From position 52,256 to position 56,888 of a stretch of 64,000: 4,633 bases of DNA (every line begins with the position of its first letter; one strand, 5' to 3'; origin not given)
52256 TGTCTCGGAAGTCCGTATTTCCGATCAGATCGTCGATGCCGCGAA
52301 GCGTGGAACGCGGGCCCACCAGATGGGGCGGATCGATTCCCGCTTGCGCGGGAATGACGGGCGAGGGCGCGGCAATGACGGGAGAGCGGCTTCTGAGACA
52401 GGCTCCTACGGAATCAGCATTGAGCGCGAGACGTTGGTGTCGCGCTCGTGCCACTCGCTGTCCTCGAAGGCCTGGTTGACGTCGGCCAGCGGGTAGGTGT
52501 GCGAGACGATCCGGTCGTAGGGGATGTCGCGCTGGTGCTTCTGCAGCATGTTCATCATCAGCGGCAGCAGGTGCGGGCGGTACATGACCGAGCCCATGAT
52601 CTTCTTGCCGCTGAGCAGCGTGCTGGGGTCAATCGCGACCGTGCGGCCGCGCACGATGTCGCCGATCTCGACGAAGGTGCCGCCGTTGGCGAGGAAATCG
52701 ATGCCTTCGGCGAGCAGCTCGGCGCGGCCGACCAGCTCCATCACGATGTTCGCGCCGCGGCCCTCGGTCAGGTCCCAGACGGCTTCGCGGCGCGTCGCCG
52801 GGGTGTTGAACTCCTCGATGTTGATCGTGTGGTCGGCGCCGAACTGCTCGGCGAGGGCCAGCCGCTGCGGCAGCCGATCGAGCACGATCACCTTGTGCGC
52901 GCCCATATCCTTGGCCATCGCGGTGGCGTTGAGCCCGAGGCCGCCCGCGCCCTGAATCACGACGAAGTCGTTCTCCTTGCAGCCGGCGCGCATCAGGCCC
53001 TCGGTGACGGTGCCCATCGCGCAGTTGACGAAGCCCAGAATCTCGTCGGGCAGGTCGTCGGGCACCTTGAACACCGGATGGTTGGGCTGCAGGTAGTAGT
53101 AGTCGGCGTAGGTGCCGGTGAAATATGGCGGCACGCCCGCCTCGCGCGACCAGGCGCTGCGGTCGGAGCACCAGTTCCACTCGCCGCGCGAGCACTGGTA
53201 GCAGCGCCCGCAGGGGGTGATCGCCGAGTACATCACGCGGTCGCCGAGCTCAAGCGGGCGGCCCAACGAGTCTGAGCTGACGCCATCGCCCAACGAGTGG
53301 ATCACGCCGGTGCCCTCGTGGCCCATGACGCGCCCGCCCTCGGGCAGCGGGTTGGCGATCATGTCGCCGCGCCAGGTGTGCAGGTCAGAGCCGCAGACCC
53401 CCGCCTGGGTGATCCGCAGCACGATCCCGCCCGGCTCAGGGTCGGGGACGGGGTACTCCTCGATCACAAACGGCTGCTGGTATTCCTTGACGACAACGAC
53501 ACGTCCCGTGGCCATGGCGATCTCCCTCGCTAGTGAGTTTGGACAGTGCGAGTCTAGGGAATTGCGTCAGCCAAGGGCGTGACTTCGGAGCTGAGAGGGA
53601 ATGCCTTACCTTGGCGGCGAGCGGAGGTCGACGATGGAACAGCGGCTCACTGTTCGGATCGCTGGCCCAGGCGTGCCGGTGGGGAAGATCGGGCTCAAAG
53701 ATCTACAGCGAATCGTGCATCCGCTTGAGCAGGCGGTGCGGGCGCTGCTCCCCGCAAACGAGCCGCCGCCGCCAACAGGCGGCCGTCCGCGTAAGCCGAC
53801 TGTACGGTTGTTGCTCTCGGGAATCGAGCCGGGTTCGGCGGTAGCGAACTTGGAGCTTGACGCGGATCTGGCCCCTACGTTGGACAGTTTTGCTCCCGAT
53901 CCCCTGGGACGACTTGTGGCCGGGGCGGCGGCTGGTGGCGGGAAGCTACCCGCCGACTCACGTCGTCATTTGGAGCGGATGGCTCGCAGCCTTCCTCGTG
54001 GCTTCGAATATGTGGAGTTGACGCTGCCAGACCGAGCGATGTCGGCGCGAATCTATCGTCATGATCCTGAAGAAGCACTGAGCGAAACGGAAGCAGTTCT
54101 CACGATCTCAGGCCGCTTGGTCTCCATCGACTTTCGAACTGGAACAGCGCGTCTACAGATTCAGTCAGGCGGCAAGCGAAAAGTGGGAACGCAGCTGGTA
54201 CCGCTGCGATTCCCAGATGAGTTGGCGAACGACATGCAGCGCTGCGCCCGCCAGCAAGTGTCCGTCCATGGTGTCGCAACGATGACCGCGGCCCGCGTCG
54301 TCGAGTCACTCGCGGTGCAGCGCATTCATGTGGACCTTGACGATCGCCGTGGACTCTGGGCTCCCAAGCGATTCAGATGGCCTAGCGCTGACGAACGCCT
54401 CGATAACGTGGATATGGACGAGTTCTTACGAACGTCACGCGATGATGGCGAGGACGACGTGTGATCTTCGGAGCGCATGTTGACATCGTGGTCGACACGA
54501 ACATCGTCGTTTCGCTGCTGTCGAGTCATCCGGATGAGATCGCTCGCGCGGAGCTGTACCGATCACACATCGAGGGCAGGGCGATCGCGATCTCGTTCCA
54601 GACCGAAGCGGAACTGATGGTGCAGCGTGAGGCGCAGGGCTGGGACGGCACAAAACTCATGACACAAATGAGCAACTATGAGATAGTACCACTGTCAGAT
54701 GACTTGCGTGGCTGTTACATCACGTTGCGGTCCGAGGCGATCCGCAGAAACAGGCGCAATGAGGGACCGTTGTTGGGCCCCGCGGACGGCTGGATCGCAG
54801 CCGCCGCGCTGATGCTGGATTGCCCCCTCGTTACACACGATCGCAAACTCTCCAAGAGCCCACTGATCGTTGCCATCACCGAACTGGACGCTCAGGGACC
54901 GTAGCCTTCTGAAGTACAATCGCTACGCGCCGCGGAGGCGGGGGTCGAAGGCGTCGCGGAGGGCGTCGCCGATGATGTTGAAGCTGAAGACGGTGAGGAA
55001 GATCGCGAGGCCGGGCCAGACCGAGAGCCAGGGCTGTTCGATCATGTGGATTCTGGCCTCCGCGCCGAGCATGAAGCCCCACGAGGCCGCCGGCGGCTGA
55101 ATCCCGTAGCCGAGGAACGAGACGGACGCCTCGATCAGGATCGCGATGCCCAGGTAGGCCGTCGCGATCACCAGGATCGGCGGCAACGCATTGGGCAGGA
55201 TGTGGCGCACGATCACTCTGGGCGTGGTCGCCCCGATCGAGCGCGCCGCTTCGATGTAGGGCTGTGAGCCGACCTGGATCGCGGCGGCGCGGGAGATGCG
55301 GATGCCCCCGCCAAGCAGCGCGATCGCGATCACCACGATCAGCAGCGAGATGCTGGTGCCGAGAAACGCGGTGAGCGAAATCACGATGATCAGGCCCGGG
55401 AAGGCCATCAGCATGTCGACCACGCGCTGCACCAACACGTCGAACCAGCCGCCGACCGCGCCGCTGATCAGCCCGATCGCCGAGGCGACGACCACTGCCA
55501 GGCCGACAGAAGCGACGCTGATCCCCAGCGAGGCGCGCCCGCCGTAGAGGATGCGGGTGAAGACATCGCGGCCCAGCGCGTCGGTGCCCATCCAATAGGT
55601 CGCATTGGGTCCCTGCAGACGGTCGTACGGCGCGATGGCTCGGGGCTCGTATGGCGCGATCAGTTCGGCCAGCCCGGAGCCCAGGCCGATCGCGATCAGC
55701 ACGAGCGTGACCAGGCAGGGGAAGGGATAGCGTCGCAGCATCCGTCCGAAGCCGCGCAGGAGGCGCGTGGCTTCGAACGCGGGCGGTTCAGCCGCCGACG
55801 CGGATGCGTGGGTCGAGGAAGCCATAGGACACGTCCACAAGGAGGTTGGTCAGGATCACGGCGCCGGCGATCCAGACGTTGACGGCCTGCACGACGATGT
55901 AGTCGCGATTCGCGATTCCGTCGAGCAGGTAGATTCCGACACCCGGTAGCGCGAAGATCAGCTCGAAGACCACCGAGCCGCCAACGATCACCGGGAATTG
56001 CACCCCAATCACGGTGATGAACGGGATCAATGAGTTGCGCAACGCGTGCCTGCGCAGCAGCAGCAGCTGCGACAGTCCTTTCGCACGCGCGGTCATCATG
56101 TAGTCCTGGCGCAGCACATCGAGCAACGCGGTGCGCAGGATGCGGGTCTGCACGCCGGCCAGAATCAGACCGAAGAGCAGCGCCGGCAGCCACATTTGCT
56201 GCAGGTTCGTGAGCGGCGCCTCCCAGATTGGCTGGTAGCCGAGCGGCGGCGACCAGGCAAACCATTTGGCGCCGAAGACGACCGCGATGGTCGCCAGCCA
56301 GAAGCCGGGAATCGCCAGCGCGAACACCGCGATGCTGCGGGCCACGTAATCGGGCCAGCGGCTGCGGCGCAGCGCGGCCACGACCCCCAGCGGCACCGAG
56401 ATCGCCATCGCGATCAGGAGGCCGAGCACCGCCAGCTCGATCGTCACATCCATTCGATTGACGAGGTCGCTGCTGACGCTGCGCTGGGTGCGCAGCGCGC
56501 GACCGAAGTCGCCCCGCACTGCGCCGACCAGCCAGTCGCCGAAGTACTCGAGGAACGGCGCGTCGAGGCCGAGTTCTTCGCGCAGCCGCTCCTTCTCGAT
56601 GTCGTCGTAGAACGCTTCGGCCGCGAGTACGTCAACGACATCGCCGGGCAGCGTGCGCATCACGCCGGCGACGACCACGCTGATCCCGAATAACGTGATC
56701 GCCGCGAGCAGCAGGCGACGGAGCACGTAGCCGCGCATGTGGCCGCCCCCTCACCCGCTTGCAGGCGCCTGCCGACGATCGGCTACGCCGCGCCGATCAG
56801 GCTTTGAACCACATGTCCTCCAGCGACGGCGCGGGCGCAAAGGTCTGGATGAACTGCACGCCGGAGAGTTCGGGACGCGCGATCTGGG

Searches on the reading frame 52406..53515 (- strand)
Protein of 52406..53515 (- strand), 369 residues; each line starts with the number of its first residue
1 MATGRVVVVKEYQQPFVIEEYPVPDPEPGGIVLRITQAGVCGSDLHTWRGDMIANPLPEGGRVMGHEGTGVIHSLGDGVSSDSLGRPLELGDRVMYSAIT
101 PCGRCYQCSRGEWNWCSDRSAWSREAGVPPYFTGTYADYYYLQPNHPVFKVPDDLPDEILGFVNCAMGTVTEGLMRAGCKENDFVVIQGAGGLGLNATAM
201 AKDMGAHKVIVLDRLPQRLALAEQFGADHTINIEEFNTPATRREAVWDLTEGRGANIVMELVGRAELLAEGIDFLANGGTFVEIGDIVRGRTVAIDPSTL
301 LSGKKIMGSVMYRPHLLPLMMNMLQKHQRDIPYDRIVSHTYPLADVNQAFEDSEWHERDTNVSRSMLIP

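Call 87: search_protein_families(library=pfam, proteins=[window:52406-53515:-], max_evalue=0.001)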
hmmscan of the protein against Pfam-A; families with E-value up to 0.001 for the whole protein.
window:52406-53515:- (369 aa): 5 families
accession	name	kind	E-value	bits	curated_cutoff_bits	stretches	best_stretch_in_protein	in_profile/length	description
PF00107.32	ADH_zinc_N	-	1.4e-24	86.9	31.8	1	192-325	1-128/129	Zinc-binding dehydrogenase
PF08240.17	ADH_N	-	7.2e-21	74.8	23.5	1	28-153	2-104/104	Alcohol dehydrogenase GroES-like domain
PF16912.11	Glu_dehyd_C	-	3.6e-09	36.8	34.9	1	181-354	30-202/211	Glucose dehydrogenase C-terminus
PF13602.12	ADH_zinc_N_2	-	1.3e-06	29.8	27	1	226-354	2-124/134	Zinc-binding dehydrogenase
PF01262.27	AlaDh_PNT_C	-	9.7e-05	22.3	23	1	179-230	23-78/214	Alanine dehydrogenase/PNT, C-terminal domain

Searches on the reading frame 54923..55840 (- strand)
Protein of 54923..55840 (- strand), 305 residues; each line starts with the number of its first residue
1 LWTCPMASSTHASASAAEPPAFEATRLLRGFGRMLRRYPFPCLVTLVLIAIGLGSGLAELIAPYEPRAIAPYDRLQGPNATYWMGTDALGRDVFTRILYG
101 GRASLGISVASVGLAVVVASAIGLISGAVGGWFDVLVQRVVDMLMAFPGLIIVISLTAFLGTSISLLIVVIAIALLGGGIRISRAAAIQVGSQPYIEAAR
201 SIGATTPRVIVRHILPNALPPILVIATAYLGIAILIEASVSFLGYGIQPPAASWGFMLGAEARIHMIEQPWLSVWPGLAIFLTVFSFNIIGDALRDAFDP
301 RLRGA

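Call 88: search_protein_families(library=pfam, proteins=[window:54923-55840:-], max_evalue=0.001)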
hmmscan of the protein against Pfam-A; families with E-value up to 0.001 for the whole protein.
window:54923-55840:- (305 aa): 1 family
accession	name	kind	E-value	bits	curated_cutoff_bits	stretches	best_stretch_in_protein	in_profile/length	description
PF00528.27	BPD_transp_1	-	2.6e-28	99.5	26.4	1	121-303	3-183/184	Binding-protein-dependent transport system inner membrane component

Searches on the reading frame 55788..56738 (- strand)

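Call 88: search_protein_families(library=pfam, proteins=[window:55788-56738:-], max_evalue=0.001)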
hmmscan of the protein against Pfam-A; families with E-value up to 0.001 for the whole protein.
window:55788-56738:- (316 aa): 2 families
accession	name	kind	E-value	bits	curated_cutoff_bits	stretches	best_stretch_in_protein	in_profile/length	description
PF00528.27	BPD_transp_1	-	9e-35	120.5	26.4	1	115-313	2-183/184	Binding-protein-dependent transport system inner membrane component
PF19300.4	BPD_transp_1_N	-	1.3e-05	25.8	23.8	1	3-77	3-76/114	Binding-prot-dependent transport system membrane comp, N-term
